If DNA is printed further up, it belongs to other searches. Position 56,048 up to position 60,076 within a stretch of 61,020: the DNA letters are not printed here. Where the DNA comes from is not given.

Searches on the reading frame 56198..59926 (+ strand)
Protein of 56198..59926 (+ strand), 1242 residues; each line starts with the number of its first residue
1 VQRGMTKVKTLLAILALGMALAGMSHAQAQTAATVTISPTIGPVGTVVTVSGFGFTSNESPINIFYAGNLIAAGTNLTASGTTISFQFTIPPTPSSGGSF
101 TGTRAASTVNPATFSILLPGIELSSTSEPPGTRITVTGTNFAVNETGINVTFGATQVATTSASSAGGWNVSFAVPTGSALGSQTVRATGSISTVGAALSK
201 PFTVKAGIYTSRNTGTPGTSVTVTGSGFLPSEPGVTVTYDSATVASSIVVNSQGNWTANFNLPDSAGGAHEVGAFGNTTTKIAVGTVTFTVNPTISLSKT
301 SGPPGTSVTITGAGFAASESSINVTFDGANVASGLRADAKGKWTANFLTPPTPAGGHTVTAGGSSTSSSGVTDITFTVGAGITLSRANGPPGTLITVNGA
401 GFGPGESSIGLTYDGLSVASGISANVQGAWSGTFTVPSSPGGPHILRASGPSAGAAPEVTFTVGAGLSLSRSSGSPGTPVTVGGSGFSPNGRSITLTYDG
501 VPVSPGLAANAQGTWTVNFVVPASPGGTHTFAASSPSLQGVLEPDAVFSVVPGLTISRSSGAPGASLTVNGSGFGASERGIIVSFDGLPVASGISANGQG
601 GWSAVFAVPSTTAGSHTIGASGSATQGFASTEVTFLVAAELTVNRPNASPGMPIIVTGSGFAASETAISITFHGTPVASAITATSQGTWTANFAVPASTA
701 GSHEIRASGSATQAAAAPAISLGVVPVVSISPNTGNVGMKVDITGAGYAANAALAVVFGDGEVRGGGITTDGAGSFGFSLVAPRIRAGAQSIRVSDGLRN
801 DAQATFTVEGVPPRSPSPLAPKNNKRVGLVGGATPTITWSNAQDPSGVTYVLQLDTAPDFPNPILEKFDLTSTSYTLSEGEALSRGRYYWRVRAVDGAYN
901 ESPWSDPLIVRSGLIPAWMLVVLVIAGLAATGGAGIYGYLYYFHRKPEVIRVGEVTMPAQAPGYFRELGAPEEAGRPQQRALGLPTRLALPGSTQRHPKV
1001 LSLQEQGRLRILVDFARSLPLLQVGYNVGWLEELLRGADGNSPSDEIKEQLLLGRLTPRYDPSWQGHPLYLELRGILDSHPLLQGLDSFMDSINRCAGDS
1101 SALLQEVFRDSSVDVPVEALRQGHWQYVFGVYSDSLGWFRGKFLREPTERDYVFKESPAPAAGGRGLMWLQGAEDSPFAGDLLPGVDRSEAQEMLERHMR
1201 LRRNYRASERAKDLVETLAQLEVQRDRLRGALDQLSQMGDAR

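Call 86: search_protein_families(library=pfam, proteins=[window:56198-59926:+], max_evalue=0.00001)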
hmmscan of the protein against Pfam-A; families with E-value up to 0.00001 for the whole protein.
window:56198-59926:+ (1242 aa): 1 family
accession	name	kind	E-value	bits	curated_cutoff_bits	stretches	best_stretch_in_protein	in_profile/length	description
PF01833.30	TIG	-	2.1e-33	114.6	20.9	1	295-377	3-83/84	IPT/TIG domain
